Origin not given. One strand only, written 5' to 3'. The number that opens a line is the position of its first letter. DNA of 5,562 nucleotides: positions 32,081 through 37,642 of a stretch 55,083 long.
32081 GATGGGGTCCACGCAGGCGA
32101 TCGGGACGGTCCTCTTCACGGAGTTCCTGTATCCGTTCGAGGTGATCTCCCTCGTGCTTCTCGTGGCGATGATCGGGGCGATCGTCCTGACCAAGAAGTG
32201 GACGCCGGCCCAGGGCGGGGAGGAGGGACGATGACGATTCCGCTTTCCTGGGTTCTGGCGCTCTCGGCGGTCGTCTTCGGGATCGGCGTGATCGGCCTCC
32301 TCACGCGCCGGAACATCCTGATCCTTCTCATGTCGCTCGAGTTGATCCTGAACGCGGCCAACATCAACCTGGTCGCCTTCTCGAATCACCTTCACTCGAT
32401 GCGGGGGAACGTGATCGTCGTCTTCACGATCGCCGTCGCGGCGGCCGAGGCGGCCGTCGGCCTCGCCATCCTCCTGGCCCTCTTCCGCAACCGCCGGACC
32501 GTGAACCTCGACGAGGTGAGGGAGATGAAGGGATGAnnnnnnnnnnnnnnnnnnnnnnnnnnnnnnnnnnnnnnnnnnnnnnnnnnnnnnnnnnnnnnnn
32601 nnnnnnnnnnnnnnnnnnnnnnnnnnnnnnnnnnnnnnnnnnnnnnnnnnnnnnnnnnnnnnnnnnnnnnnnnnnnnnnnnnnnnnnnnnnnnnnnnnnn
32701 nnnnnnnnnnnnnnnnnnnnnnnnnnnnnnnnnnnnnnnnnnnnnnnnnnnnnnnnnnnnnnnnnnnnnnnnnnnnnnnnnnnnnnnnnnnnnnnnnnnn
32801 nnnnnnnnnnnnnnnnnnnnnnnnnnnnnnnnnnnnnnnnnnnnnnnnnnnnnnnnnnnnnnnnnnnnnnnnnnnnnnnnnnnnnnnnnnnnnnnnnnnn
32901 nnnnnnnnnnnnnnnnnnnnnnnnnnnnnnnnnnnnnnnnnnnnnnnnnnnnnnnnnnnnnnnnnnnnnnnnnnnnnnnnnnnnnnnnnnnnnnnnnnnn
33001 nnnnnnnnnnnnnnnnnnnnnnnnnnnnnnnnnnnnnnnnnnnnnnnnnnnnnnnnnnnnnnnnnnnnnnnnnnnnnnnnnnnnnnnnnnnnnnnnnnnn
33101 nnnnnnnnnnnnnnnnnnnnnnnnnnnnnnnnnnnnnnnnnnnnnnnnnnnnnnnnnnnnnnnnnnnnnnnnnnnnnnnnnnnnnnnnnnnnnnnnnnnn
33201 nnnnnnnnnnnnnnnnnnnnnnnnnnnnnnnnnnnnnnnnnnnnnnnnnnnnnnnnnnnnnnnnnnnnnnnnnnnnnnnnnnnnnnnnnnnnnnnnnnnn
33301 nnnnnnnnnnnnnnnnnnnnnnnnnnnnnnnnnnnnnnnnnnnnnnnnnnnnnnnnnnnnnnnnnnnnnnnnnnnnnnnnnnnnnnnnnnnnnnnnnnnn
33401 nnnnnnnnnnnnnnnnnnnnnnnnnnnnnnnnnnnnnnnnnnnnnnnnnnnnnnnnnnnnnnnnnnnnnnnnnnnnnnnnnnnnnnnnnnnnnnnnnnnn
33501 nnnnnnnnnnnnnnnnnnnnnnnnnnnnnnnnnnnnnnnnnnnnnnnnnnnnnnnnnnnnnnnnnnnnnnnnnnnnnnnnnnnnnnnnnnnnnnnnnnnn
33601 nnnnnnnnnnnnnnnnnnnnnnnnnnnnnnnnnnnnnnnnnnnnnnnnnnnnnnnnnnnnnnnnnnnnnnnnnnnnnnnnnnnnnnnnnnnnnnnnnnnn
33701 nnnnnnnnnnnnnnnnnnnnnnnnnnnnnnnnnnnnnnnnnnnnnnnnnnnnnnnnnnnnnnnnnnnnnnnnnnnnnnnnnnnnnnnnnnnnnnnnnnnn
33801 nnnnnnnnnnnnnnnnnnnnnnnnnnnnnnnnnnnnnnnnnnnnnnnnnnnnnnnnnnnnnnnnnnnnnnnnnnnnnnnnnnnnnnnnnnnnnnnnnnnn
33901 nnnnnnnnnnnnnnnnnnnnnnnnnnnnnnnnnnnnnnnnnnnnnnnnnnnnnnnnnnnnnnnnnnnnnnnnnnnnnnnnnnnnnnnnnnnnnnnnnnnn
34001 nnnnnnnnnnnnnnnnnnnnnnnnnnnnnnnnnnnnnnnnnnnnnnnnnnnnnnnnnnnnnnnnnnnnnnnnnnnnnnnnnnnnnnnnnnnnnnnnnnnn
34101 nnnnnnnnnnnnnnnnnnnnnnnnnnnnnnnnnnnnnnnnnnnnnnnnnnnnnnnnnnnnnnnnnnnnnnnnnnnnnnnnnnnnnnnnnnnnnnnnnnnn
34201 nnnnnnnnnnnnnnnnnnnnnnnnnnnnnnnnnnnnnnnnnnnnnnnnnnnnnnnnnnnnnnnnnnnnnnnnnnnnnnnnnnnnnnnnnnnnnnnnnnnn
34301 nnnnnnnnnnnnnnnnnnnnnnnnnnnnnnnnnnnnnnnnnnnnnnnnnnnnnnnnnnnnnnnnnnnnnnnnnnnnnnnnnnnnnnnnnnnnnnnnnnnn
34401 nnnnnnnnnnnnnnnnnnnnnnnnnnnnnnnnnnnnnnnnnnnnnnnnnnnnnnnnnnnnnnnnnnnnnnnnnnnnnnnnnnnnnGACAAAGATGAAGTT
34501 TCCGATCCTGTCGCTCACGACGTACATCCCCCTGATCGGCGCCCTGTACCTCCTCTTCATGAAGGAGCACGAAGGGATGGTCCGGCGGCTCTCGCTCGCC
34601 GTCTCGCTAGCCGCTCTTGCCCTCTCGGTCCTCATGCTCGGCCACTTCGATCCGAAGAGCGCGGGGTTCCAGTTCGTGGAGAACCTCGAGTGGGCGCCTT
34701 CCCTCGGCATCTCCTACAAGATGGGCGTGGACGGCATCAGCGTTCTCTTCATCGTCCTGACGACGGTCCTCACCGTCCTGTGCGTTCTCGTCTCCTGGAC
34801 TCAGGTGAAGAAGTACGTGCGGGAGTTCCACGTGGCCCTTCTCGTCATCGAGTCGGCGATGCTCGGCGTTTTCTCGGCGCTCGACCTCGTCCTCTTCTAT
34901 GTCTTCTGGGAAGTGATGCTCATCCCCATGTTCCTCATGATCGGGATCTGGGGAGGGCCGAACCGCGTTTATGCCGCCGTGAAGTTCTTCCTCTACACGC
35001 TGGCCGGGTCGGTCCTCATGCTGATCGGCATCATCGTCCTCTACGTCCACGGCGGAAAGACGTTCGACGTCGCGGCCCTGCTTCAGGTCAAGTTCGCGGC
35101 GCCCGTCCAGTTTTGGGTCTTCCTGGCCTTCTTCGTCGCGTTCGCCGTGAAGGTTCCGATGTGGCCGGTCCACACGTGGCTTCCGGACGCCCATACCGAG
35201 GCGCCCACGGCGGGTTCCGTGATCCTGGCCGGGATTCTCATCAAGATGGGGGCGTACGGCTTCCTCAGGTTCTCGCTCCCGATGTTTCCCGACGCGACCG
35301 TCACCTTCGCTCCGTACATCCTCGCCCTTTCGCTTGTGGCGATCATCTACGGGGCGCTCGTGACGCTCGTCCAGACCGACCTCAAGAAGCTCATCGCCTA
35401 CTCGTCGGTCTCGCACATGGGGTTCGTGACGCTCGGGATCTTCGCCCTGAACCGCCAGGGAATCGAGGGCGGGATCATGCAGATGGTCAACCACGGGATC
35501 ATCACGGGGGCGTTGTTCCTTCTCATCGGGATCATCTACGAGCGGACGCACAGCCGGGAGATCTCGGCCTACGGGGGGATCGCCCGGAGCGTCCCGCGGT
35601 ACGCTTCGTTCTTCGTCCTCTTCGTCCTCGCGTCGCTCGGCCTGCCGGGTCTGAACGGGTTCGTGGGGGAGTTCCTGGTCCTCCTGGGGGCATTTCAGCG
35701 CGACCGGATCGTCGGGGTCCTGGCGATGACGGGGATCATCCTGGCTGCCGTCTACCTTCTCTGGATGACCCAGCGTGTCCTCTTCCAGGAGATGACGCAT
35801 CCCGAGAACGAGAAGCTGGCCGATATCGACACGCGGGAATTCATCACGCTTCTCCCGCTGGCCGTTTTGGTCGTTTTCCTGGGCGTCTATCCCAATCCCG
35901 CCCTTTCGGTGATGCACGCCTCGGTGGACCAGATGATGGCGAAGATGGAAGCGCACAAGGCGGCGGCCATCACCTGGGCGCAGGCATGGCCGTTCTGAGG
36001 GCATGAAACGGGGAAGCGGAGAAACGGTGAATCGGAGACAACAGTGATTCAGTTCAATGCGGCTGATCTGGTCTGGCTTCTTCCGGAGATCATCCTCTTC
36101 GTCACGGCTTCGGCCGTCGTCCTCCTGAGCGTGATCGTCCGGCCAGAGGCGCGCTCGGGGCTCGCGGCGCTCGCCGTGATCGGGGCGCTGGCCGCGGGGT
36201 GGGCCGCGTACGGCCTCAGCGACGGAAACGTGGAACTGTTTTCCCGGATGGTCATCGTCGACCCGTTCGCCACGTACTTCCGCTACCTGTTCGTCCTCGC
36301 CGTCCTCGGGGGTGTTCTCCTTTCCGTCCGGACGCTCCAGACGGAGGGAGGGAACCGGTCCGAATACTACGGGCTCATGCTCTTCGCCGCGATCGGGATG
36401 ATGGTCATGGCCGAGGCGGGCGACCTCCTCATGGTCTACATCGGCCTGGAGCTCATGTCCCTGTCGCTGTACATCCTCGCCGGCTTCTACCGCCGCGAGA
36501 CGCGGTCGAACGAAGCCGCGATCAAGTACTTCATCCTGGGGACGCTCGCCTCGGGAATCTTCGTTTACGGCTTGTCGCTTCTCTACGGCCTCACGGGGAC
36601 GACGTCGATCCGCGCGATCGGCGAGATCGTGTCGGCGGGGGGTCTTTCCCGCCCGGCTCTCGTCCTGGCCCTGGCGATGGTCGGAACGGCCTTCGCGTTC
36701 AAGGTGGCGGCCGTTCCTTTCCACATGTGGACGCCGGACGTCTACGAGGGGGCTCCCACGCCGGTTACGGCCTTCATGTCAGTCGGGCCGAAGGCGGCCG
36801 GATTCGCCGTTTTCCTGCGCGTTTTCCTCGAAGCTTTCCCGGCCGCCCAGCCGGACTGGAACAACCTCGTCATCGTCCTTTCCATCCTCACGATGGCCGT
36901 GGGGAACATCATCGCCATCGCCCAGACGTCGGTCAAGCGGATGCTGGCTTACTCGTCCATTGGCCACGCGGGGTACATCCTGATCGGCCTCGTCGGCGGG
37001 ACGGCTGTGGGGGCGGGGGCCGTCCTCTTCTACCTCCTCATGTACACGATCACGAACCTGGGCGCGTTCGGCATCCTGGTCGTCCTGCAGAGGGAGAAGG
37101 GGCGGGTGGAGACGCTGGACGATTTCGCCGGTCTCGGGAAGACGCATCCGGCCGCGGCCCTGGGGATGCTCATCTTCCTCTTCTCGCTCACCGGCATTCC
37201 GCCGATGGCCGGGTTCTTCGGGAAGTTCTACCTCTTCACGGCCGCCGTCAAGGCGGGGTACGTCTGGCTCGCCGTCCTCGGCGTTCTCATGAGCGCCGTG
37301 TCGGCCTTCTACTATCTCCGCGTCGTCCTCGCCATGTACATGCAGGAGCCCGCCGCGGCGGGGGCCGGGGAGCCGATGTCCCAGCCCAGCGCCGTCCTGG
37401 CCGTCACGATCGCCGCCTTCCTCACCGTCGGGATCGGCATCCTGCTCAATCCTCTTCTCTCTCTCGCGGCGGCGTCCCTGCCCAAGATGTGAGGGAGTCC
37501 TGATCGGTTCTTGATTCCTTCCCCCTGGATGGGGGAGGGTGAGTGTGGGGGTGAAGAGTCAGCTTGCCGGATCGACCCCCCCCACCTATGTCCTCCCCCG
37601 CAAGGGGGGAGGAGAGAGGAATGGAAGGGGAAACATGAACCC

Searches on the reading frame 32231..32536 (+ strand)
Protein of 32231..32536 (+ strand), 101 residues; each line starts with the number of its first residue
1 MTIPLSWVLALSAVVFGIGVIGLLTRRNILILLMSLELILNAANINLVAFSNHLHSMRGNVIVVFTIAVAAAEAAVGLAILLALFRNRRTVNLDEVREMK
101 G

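Call 3: search_protein_families(library=pfam, proteins=[window:32231-32536:+])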
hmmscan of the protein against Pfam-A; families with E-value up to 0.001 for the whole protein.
window:32231-32536:+ (101 aa): 1 family
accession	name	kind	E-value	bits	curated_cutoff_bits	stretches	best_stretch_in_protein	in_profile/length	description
PF00420.29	Oxidored_q2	-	1.5e-27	95.6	26.1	1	8-101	2-95/95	NADH-ubiquinone/plastoquinone oxidoreductase chain 4L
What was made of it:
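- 32231..32536 (+): nuoK (101 aa). PF00420 (call 3).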

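Call 84: search_protein_families(library=ncbifam, proteins=[window:32231-32536:+], max_evalue=1e-10)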
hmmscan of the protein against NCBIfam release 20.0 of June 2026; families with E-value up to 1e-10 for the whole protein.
window:32231-32536:+ (101 aa): 6 families
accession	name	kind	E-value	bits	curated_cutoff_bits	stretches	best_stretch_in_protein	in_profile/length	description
NF004322.0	PRK05715.1-4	equivalog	1.3e-35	121.5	128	1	2-100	3-103/104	NADH-quinone oxidoreductase subunit NuoK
NF040614.1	F420_dehyd_FpoK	exception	1.4e-33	115.2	145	1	4-97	1-94/98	F420H2 dehydrogenase subunit FpoK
NF004320.0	PRK05715.1-2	equivalog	2e-31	107.9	57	1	6-100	4-98/99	NADH-quinone oxidoreductase subunit NuoK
NF004321.0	PRK05715.1-3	equivalog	2.5e-31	107.9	91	1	3-101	2-101/101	NADH-quinone oxidoreductase subunit NuoK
NF004323.0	PRK05715.1-5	equivalog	1.3e-30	105.7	89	1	1-101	1-102/102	NADH-quinone oxidoreductase subunit NuoK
NF004319.0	PRK05715.1-1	equivalog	4.8e-26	90.9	101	1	3-101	2-100/100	NADH-quinone oxidoreductase subunit NuoK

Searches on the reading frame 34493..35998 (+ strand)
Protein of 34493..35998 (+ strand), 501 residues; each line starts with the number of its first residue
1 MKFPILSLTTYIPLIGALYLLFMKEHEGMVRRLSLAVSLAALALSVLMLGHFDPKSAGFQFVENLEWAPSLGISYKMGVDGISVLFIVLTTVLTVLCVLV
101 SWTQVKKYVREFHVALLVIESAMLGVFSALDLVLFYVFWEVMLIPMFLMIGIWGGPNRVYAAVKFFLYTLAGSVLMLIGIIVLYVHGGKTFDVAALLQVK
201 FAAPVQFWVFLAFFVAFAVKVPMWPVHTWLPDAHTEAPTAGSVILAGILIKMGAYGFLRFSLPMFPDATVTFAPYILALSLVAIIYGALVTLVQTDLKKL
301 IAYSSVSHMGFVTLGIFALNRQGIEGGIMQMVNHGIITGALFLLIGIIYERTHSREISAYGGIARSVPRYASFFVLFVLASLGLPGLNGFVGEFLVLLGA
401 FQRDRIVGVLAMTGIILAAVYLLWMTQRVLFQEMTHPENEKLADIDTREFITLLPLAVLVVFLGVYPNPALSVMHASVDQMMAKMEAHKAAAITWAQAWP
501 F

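Call 3: search_protein_families(library=pfam, proteins=[window:34493-35998:+])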
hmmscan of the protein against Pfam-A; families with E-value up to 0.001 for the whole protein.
window:34493-35998:+ (501 aa): 1 family
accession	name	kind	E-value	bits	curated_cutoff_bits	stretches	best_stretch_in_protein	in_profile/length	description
PF00361.26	Proton_antipo_M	-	6.8e-82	275.4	21.5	1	129-415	1-291/294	NADH:quinone oxidoreductase/Mrp antiporter, TM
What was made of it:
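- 34493..35998 (+): nuoM (501 aa), a single copy. PF00361 (call 3).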

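Call 84: search_protein_families(library=ncbifam, proteins=[window:34493-35998:+], max_evalue=1e-10)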
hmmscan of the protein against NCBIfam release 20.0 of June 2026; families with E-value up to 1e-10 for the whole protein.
window:34493-35998:+ (501 aa): 72 families (the best 25 are shown)
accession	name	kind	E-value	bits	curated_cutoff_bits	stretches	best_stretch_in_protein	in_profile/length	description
NF004499.0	PRK05846.1-3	equivalog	1.2e-203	677.5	585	1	2-492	3-495/502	NADH-quinone oxidoreductase subunit M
TIGR01972.1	NDH_I_M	subfamily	1.8e-198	660.1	263.8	1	6-484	1-485/486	NADH-quinone oxidoreductase subunit M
NF004501.0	PRK05846.1-5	subfamily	7.8e-187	621.9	598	1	2-487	3-489/492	NADH-quinone oxidoreductase subunit M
NF004500.0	PRK05846.1-4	equivalog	2.2e-165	551.3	550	1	1-492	2-513/525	NADH-quinone oxidoreductase subunit M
NF004505.0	PRK05846.2-5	equivalog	6.8e-163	543.1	700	1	5-489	4-489/508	NADH-quinone oxidoreductase subunit M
NF004506.0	PRK05846.2-6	equivalog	5.4e-145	484.4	789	1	2-484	3-492/493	NADH-quinone oxidoreductase subunit M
NF009212.0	PRK12561.1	subfamily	2.1e-136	455.8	645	1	2-493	5-507/531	NAD(P)H-quinone oxidoreductase subunit 4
NF004498.0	PRK05846.1-1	equivalog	6.8e-134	447.4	614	1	6-485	3-500/509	NADH-quinone oxidoreductase subunit M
NF004504.0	PRK05846.2-3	equivalog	1.1e-131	440.3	785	1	3-475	9-487/499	NADH-quinone oxidoreductase subunit M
NF002713.0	PRK02546.1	subfamily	2.6e-114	382.6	827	1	2-487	7-504/533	NAD(P)H-quinone oxidoreductase subunit 4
NF005060.0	PRK06473.1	equivalog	7.8e-114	381.1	747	1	6-488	2-488/500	NADH-quinone oxidoreductase subunit M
NF005611.0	PRK07363.1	equivalog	1.5e-103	347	764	1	6-494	2-494/501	NADH-quinone oxidoreductase subunit M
NF004502.0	PRK05846.2-1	equivalog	9.1e-94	315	791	1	28-468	38-484/500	NADH-quinone oxidoreductase subunit M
NF004503.0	PRK05846.2-2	subfamily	1.5e-80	271.8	720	1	13-476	10-484/490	NADH-quinone oxidoreductase subunit M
NF009306.0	PRK12663.1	equivalog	1.3e-60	205.7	542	1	8-484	8-484/498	Na+/H+ antiporter subunit D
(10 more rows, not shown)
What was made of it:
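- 34493..35998 (+): The NF004499 equivalog scores 677 bits against a cut-off of 585 (call 84).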

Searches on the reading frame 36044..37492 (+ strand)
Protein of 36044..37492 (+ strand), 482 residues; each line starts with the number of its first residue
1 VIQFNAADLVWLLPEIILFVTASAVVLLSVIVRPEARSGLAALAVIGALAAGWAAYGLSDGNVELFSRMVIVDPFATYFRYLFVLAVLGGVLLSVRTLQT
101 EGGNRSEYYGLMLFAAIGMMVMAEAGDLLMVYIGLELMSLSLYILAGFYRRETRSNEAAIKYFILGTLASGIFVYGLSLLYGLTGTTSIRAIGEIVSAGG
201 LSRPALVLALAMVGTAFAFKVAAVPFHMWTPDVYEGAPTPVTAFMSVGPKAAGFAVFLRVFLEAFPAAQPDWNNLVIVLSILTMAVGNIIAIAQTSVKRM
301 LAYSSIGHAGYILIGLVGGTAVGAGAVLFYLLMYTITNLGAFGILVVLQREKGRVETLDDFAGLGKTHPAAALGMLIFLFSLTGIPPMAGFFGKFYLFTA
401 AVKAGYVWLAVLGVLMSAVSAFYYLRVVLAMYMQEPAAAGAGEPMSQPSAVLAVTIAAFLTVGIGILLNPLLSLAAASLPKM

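Call 3: search_protein_families(library=pfam, proteins=[window:36044-37492:+])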
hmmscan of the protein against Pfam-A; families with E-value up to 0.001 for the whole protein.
window:36044-37492:+ (482 aa): 1 family
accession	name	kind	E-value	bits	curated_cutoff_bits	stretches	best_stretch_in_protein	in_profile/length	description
PF00361.26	Proton_antipo_M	-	5.8e-81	272.4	21.5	1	125-418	1-292/294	NADH:quinone oxidoreductase/Mrp antiporter, TM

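Call 84: search_protein_families(library=ncbifam, proteins=[window:36044-37492:+], max_evalue=1e-10)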
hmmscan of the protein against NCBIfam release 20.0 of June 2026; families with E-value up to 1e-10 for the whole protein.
window:36044-37492:+ (482 aa): 70 families (the best 25 are shown)
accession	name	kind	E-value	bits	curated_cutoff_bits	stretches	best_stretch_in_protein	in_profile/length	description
TIGR01770.1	NDH_I_N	subfamily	8.2e-144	480.1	332.6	1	11-468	3-468/472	NADH-quinone oxidoreductase subunit NuoN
NF004440.0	PRK05777.1-3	equivalog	1.4e-142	476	519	1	6-477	5-474/477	NADH-quinone oxidoreductase subunit NuoN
NF004442.0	PRK05777.1-5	equivalog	2.8e-135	452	523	1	4-479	3-478/483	NADH-quinone oxidoreductase subunit NuoN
NF002701.0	PRK02504.1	equivalog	3.9e-121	405.1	569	1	12-479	15-490/513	NAD(P)H-quinone oxidoreductase subunit N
NF004441.0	PRK05777.1-4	equivalog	1e-119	400.5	477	1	99-477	138-518/524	NADH-quinone oxidoreductase subunit NuoN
NF004446.0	PRK05777.2-4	equivalog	2.9e-100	336.8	590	1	7-467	9-483/502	NADH-quinone oxidoreductase subunit NuoN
NF004444.0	PRK05777.2-2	equivalog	2.6e-99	333.6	496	1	2-474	7-486/496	NADH-quinone oxidoreductase subunit NuoN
NF004439.0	PRK05777.1-1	equivalog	2.5e-89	300.4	531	1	3-479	2-482/485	NADH-quinone oxidoreductase subunit NuoN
NF004445.0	PRK05777.2-3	equivalog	2.6e-83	280.6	408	1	9-472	7-467/475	NADH-quinone oxidoreductase subunit NuoN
NF004443.0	PRK05777.2-1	equivalog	7.2e-75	253.1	626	1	12-462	14-475/506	NADH-quinone oxidoreductase subunit NuoN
NF004447.0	PRK05777.2-5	equivalog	1.3e-67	228.9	547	1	11-464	3-453/458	NADH-quinone oxidoreductase subunit NuoN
NF004448.0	PRK05777.2-6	equivalog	1.2e-64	219.1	869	1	98-439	103-449/492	NADH-quinone oxidoreductase subunit NuoN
NF006241.0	PRK08377.1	equivalog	1e-53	183.1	645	1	31-475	35-470/494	NADH dehydrogenase subunit N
NF006240.0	PRK08376.1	subfamily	1.3e-51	176.1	662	1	27-468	45-492/521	putative monovalent cation/H+ antiporter subunit D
TIGR01972.1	NDH_I_M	subfamily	8.6e-48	163.2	263.8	1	73-479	77-479/486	NADH-quinone oxidoreductase subunit M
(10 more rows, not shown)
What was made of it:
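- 36044..37492 (+): nuoN (482 aa), the last gene of the operon. TIGR01770 scores 480 bits against a cut-off of 333 (call 84).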
